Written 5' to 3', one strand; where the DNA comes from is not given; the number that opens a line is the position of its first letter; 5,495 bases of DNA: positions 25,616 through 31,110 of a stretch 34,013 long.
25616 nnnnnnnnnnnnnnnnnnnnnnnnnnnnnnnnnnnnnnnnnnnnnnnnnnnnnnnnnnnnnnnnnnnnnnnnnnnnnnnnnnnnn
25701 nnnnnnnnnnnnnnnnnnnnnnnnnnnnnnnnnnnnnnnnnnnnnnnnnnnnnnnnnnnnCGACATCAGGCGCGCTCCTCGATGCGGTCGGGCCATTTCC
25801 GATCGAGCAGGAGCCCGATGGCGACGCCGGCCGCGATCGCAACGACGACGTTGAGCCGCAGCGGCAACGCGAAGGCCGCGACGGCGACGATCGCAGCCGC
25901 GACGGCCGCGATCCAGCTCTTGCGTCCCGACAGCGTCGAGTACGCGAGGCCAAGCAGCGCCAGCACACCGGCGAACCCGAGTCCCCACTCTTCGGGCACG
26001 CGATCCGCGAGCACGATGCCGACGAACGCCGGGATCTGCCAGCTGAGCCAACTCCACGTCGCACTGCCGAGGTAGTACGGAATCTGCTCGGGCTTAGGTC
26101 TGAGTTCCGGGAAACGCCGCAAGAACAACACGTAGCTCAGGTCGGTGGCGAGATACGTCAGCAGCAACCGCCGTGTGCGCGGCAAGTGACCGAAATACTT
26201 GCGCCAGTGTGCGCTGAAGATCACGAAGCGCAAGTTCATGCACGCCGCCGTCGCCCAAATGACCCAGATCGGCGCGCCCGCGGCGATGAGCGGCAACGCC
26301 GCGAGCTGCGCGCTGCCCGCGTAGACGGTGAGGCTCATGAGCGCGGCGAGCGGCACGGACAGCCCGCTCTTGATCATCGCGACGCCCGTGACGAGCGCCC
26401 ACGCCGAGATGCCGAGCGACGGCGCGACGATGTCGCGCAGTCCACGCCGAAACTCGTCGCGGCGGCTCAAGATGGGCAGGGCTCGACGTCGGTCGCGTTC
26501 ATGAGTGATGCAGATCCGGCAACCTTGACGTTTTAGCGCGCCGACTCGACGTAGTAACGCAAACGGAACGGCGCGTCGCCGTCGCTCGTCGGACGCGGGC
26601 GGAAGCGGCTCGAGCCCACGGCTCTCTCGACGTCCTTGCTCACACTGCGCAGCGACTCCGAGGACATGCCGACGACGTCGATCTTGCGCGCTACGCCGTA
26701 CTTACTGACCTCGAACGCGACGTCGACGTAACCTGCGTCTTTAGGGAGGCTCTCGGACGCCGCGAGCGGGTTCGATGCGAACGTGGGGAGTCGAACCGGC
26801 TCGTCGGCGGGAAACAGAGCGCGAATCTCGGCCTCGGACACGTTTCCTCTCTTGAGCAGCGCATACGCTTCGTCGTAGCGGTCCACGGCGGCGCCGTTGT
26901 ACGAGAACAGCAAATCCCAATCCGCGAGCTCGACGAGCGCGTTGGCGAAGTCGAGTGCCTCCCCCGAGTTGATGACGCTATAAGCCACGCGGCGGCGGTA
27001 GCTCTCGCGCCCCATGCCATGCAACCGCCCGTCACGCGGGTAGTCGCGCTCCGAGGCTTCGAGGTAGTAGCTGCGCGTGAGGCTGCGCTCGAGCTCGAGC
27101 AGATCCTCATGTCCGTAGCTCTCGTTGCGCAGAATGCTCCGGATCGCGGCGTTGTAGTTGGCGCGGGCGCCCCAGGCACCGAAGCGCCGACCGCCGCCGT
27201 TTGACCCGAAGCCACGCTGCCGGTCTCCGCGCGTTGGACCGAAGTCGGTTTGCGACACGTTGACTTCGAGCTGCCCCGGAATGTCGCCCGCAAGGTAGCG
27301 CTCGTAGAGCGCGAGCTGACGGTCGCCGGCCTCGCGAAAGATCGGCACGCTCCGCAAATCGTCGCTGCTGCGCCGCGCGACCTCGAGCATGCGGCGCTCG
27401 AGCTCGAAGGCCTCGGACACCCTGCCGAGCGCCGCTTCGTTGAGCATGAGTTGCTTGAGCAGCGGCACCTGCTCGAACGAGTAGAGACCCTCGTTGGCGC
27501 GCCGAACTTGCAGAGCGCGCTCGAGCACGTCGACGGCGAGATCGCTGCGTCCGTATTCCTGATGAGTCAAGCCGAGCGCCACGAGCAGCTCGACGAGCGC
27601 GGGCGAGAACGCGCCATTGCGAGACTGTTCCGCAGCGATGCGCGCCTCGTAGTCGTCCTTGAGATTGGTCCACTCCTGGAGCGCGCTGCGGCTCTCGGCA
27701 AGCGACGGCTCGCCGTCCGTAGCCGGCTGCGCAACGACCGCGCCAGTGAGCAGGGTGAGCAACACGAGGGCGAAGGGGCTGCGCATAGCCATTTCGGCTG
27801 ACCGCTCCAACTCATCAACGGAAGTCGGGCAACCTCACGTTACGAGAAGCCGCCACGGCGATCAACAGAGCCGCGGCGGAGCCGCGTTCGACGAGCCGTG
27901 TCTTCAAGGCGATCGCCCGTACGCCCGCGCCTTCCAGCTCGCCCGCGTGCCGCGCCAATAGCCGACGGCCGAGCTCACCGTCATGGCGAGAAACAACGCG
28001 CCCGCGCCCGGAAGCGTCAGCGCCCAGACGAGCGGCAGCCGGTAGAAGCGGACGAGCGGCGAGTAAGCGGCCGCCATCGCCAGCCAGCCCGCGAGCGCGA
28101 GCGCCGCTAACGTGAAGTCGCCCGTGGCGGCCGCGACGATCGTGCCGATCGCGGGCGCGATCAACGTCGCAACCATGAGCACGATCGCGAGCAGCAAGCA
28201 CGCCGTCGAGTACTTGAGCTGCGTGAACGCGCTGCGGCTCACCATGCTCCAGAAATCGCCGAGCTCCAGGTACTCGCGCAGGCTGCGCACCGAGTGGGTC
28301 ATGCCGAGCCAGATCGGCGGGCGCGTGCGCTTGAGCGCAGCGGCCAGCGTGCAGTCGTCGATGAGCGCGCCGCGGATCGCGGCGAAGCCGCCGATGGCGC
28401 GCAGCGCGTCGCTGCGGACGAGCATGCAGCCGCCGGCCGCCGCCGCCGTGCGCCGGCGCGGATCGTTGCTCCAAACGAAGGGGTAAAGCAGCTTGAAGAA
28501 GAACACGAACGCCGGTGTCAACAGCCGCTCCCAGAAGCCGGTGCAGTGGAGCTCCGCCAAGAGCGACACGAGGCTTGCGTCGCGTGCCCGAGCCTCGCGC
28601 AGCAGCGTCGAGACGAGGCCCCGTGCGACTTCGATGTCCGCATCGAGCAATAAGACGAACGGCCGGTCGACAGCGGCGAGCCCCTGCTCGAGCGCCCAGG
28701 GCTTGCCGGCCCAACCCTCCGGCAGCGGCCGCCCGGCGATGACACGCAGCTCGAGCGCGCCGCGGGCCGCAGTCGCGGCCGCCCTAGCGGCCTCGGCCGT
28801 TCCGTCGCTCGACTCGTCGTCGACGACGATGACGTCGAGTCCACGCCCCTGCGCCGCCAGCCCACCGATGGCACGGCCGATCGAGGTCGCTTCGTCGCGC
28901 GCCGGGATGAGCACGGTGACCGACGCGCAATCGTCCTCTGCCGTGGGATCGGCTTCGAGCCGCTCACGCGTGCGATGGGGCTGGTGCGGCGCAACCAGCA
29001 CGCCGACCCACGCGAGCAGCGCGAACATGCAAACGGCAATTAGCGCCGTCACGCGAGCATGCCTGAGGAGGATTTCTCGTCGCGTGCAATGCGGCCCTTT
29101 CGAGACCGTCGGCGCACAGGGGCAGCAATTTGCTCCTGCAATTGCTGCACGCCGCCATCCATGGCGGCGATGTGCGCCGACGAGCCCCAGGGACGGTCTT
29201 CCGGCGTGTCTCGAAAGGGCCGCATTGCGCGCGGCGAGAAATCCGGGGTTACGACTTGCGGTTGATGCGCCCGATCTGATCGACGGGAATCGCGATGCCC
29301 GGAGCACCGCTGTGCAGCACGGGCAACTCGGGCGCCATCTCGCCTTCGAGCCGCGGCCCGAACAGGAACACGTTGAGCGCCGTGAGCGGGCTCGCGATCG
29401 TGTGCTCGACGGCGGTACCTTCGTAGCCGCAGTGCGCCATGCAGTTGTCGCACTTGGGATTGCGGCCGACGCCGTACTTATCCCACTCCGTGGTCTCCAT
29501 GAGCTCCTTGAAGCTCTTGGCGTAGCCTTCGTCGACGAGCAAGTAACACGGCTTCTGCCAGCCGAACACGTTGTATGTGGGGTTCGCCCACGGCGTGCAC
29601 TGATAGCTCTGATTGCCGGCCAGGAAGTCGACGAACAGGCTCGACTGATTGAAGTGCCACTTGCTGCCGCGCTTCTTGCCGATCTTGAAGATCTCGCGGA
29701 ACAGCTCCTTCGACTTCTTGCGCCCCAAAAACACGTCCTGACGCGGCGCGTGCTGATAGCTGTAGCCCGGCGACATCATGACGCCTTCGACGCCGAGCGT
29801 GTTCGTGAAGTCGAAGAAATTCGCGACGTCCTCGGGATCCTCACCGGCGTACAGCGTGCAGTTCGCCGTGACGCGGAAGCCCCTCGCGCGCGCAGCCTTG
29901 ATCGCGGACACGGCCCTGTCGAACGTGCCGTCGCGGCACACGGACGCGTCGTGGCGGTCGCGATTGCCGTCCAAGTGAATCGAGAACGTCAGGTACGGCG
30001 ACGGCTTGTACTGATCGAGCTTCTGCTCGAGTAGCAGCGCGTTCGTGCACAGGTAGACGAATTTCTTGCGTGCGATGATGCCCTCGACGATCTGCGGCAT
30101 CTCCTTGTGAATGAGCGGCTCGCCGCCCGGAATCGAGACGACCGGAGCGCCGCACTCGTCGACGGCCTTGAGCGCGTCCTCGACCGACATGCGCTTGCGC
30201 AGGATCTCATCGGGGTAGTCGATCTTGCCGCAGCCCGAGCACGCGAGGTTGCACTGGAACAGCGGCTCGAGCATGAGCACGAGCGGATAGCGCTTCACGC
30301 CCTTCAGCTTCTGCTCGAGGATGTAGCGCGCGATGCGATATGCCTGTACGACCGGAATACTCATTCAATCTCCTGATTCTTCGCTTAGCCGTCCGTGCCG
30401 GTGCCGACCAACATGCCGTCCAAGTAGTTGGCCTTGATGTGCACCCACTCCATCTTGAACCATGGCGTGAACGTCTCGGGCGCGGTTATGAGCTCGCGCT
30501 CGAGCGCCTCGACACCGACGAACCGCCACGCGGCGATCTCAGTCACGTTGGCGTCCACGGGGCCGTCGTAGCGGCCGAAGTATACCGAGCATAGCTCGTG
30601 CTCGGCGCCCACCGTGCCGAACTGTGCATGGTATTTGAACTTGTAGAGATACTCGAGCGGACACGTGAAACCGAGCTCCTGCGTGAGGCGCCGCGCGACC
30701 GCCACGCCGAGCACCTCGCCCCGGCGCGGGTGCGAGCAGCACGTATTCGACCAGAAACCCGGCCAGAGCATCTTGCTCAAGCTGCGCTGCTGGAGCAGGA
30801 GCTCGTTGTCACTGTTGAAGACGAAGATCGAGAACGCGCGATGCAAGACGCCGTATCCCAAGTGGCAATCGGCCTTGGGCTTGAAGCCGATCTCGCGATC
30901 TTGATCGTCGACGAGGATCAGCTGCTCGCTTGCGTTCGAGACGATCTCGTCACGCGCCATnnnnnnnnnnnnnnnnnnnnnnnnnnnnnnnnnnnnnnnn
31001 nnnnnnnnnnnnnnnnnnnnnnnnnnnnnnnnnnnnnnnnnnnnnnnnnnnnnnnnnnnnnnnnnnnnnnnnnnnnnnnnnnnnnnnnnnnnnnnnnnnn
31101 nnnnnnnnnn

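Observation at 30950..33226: Single-polypeptide fusion of class II HMG-CoA reductase and mevalonate kinase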

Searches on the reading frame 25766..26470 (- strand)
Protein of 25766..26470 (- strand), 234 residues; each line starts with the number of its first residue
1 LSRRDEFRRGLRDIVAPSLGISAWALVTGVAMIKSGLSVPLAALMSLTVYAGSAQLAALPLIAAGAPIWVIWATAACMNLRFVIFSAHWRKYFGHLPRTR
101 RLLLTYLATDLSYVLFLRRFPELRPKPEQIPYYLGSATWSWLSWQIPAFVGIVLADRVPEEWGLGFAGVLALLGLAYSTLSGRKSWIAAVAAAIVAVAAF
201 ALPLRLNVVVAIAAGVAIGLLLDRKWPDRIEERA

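Call 57: search_protein_families(library=pfam, proteins=[window:25766-26470:-], max_evalue=0.01)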
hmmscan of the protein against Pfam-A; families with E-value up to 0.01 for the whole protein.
window:25766-26470:- (234 aa): 1 family
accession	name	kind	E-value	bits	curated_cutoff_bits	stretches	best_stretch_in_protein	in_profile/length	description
PF03591.19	AzlC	-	1.8e-33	116.3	32.1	1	19-156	4-135/137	AzlC protein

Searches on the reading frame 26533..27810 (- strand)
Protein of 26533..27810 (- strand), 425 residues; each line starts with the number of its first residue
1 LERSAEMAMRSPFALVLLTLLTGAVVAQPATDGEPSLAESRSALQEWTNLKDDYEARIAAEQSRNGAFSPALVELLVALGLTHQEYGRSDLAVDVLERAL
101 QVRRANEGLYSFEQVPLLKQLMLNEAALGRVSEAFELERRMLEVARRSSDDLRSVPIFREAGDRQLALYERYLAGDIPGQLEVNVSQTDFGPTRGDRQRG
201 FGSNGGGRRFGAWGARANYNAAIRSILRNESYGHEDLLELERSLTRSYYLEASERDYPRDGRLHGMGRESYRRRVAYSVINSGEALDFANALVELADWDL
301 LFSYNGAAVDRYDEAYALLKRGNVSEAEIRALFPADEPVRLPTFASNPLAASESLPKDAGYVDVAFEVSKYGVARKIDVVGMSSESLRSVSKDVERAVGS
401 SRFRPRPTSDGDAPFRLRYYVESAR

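Call 6: search_protein_families(library=ncbifam, proteins=[window:26533-27810:-], max_evalue=0.00001)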
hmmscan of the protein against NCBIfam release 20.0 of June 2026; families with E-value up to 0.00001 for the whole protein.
window:26533-27810:- (425 aa): 0 families

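Call 38: search_protein_families(library=pfam, proteins=[window:26533-27810:-], max_evalue=0.0001)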
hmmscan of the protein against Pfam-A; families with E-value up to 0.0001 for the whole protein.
window:26533-27810:- (425 aa): 0 families

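Call 57: search_protein_families(library=pfam, proteins=[window:26533-27810:-], max_evalue=0.01)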
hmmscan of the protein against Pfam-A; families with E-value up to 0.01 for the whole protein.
window:26533-27810:- (425 aa): 1 family
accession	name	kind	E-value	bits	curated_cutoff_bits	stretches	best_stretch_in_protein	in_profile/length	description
PF13424.12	TPR_12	-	0.00023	21.7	30.1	1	37-104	9-76/77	Tetratricopeptide repeat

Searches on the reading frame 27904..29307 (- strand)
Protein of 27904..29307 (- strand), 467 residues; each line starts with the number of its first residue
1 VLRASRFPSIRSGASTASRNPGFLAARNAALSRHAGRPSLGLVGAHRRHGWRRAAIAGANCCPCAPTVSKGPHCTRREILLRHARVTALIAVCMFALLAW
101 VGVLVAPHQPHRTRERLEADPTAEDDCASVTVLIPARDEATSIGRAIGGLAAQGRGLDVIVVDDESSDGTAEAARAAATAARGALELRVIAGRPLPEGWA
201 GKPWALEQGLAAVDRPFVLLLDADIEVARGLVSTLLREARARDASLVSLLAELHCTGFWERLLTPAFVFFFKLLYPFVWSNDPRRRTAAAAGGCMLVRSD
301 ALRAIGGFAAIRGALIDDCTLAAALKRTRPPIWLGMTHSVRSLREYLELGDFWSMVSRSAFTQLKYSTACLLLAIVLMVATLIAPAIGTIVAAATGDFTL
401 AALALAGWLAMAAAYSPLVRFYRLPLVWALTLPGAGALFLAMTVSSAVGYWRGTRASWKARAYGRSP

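Call 6: search_protein_families(library=ncbifam, proteins=[window:27904-29307:-], max_evalue=0.00001)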
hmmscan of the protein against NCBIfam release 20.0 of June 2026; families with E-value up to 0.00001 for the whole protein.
window:27904-29307:- (467 aa): 9 families
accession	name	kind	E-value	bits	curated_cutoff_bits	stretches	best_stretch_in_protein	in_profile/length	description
TIGR03469.1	HpnB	hypoth_equivalog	3.8e-125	417.9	379.25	1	90-463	2-384/386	hopene-associated glycosyltransferase HpnB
NF045692.1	OglycostaseCruG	equivalog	4.4e-35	121.3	600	1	109-406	22-319/386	2'-O-glycosyltransferase CruG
TIGR04182.1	glyco_TIGR04182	equivalog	3.5e-10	39.8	325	1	130-236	2-94/293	S-layer glycoprotein N-glycosyltransferase AglJ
TIGR03472.1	HpnI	equivalog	6.8e-10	38.3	310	1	92-457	7-363/373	bacteriohopanetetrol glucosamine biosynthesis glycosyltransferase HpnI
TIGR04283.1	glyco_like_mftF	equivalog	8.4e-10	38.6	182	1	131-351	2-194/221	TIGR04283 family arsenosugar biosynthesis glycosyltransferase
NF041875.1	EPS_EpsD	equivalog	7.4e-09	35.4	370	1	130-247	1-111/325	exopolysaccharide biosynthesis glycosyltransferase EpsD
NF010496.0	PRK13915.1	equivalog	1.6e-08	34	262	1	126-235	29-138/307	glucosyl-3-phosphoglycerate synthase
NF053846.1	glyco_with_XrtP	equivalog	4.7e-08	32.1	520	1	87-213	6-122/440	XrtP-associated glycosyltransferase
TIGR03937.1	PgaC_IcaA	equivalog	2.7e-06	26.6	422.3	1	110-233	27-144/407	poly-beta-1,6-N-acetyl-D-glucosamine synthase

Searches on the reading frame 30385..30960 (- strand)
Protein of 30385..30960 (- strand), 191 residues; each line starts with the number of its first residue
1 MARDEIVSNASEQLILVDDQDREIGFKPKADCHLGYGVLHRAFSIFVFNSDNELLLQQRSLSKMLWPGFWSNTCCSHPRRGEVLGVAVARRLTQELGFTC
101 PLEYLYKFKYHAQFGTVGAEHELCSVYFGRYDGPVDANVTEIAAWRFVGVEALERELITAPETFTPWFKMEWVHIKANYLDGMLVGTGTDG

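Call 6: search_protein_families(library=ncbifam, proteins=[window:30385-30960:-], max_evalue=0.00001)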
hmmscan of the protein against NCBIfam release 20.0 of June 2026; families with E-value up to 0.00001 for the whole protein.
window:30385-30960:- (191 aa): 3 families
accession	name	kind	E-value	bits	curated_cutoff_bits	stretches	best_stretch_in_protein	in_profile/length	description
NF002995.0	PRK03759.1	equivalog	1.7e-47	161.4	127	1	9-176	4-173/185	isopentenyl-diphosphate Delta-isomerase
TIGR02150.1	IPP_isom_1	equivalog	1e-45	155.4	105.8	1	14-170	1-157/159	isopentenyl-diphosphate delta-isomerase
NF041653.1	Nud_hyd_Meth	equivalog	5.2e-12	45.9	300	1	17-171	5-156/170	Nudix hydrolase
